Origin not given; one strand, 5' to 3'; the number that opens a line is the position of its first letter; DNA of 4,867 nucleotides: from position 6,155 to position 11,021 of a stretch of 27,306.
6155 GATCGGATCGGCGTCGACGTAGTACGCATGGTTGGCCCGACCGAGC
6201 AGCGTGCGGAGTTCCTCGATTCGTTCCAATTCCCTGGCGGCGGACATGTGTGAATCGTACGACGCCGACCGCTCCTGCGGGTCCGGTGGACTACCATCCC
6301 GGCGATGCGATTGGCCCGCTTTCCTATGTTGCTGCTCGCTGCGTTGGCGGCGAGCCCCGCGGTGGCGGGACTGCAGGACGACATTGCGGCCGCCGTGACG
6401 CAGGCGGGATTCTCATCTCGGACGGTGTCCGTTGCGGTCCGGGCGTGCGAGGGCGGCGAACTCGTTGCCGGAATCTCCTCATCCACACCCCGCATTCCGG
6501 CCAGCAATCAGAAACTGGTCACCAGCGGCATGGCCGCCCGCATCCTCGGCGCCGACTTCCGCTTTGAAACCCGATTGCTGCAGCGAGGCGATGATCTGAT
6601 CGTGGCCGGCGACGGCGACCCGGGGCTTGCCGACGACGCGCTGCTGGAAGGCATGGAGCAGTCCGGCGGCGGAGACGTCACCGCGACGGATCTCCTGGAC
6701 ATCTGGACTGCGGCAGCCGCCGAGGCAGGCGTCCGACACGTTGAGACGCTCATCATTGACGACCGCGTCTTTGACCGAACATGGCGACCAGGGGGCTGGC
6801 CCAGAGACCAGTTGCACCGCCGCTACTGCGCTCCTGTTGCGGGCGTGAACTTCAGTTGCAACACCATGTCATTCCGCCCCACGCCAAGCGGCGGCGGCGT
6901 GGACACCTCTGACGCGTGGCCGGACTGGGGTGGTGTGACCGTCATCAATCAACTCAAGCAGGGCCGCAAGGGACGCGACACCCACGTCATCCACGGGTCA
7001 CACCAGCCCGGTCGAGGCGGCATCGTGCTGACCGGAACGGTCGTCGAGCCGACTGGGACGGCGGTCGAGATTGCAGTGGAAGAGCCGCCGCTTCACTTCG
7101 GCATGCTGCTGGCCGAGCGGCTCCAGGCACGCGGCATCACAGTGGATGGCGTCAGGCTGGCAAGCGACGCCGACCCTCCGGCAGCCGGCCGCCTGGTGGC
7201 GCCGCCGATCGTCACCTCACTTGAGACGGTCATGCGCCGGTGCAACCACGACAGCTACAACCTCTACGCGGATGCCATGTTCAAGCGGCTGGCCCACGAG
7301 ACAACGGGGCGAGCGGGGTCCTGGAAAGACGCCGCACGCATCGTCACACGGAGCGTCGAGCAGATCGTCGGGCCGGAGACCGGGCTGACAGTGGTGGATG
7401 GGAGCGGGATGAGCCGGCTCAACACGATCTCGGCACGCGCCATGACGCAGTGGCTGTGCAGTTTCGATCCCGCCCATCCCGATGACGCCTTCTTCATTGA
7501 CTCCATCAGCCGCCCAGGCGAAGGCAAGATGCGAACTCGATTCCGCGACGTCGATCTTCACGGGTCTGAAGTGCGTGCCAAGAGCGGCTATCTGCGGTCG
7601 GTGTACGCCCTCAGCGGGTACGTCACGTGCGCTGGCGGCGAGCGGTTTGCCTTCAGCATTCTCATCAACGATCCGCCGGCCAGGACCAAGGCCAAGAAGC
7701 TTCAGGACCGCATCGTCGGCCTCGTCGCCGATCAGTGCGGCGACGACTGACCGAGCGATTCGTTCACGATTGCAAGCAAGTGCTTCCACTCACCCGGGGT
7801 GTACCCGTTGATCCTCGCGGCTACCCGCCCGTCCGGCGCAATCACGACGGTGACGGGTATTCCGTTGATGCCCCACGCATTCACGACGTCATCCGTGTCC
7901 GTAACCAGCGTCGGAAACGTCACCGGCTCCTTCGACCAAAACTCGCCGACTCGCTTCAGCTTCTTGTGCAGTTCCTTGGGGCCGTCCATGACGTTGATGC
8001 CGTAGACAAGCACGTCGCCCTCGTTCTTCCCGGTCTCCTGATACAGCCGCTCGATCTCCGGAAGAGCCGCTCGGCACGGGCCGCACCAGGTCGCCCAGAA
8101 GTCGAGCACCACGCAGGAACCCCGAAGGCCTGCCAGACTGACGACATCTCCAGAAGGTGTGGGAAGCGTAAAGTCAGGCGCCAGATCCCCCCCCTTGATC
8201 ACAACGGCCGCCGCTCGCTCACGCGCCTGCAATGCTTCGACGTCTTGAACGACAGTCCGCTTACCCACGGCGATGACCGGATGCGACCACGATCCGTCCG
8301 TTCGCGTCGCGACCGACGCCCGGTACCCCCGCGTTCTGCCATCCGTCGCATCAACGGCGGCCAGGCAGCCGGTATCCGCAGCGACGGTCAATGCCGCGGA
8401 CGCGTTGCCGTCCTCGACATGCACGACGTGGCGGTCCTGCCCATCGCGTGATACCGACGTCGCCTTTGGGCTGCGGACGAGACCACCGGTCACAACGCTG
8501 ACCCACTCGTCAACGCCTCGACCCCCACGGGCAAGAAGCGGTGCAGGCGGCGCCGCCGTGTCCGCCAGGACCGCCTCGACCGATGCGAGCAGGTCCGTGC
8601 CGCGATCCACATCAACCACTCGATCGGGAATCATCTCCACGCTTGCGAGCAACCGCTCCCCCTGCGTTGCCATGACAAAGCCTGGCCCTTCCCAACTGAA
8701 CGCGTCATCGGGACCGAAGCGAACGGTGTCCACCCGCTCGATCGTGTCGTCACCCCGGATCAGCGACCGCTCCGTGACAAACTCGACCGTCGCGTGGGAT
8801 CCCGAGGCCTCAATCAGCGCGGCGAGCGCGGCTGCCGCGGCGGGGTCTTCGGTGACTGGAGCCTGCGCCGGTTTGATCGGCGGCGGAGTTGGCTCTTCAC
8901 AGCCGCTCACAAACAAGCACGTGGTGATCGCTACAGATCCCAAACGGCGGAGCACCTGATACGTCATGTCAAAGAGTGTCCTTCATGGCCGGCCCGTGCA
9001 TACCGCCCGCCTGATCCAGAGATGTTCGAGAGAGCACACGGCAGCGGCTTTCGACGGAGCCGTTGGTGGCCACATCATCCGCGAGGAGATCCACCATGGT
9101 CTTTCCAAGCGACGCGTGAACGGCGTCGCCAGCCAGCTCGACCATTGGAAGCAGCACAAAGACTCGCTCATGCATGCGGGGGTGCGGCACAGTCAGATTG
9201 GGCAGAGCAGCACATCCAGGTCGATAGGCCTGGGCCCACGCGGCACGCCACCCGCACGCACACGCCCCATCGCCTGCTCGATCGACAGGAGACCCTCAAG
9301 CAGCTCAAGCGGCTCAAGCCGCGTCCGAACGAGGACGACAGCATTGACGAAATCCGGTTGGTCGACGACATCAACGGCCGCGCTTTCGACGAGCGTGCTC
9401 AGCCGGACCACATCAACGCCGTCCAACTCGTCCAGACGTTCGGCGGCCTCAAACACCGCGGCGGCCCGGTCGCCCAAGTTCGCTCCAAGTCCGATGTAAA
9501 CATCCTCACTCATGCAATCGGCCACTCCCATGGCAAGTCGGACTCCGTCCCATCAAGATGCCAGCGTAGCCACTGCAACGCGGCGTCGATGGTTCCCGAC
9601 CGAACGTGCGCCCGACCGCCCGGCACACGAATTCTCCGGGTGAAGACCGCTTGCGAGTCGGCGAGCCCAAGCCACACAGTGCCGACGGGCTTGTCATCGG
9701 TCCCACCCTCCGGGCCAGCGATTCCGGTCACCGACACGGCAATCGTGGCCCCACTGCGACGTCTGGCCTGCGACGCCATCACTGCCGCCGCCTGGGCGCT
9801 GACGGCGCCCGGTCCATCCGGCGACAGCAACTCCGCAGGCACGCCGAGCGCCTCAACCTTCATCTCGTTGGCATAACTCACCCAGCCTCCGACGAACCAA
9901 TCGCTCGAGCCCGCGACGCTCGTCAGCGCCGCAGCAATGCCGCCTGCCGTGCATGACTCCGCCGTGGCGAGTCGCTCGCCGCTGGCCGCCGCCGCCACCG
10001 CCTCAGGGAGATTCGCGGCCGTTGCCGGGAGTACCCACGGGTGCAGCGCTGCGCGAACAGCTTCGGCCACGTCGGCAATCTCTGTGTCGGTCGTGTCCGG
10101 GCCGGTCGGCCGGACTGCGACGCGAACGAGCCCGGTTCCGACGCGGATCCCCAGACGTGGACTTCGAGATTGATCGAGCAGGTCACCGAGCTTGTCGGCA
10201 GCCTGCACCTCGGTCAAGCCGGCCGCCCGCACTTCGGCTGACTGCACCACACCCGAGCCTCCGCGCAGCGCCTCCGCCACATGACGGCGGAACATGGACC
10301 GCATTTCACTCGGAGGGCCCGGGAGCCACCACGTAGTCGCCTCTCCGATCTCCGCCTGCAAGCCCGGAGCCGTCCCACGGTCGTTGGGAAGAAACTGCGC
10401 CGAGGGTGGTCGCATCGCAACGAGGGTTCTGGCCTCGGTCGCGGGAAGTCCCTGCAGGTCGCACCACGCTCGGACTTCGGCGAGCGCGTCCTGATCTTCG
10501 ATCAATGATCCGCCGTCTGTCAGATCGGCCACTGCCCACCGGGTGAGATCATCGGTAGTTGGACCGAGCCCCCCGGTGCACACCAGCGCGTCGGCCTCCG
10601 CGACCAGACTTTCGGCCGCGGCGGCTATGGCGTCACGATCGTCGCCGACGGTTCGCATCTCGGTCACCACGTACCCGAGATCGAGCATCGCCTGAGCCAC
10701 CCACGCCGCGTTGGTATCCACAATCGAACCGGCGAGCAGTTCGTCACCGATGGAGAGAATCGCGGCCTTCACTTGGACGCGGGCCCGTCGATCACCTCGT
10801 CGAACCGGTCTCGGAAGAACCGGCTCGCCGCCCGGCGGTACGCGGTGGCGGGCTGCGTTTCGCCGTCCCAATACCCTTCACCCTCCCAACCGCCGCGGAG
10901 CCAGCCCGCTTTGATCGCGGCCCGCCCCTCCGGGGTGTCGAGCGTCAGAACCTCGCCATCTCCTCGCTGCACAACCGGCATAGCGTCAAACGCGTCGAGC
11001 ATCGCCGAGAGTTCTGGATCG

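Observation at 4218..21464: Pervasive leaderless gene architecture (TAnnnT-N6/7-ATG)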

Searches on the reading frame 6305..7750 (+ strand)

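Call 5: search_protein_families(library=pfam, proteins=[window:6305-7750:+])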
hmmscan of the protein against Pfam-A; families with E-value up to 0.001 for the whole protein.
window:6305-7750:+ (481 aa): 1 family
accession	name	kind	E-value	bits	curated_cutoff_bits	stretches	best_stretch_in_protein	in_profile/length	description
PF02113.21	Peptidase_S13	-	7.9e-62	209.9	22.8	1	23-475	1-442/444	D-Ala-D-Ala carboxypeptidase 3 (S13) family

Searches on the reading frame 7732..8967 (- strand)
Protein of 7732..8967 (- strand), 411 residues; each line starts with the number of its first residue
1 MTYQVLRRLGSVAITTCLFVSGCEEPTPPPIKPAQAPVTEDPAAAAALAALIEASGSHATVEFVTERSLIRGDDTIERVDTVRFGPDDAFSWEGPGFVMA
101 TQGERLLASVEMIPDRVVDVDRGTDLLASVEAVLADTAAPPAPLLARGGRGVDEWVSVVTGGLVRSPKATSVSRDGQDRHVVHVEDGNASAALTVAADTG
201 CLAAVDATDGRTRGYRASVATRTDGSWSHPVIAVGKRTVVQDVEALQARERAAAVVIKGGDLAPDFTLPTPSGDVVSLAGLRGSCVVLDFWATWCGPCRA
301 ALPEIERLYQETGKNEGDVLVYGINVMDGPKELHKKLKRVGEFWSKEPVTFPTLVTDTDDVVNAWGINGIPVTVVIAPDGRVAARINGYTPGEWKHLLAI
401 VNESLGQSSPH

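Call 6: search_protein_families(library=pfam, proteins=[window:7732-8967:-])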
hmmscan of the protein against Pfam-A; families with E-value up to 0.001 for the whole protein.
window:7732-8967:- (411 aa): 5 families
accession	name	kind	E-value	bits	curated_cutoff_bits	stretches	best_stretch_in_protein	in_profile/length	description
PF00578.27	AhpC-TSA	-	1.2e-19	70.9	26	1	260-384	2-123/124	AhpC/TSA family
PF08534.16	Redoxin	-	2e-19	70.3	26.6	1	260-391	3-137/148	Redoxin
PF00085.26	Thioredoxin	-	3.4e-10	40.3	23.5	1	285-328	20-60/103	Thioredoxin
PF13905.12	Thioredoxin_8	-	1e-09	39.1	27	1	285-382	3-94/94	Thioredoxin-like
PF13098.12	Thioredoxin_2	-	5.1e-07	30.4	27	1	283-392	5-97/104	Thioredoxin-like domain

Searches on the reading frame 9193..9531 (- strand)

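Call 10: search_protein_families(library=pfam, max_evalue=0.01, proteins=[window:9193-9531:-])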
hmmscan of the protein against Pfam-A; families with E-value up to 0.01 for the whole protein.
window:9193-9531:- (112 aa): 1 family
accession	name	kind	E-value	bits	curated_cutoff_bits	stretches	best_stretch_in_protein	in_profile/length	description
PF01288.25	HPPK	-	4e-25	88.9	25.7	1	12-110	1-92/116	7,8-dihydro-6-hydroxymethylpterin-pyrophosphokinase (HPPK)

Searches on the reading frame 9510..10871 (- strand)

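Call 6: search_protein_families(library=pfam, proteins=[window:9510-10871:-])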
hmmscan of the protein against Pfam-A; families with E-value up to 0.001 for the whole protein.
window:9510-10871:- (453 aa): 3 families
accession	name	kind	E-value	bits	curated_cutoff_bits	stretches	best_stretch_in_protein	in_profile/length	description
PF02464.23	CinA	-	5.5e-50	169.5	23.5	1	295-436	13-152/155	Competence-damaged protein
PF00994.29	MoCF_biosynth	-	1.1e-28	100.1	26.6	1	37-203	1-143/144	Probable molybdopterin binding domain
PF18146.6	CinA_KH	-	5.8e-05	23.5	27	1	213-278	3-69/73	Damage-inducible protein CinA KH domain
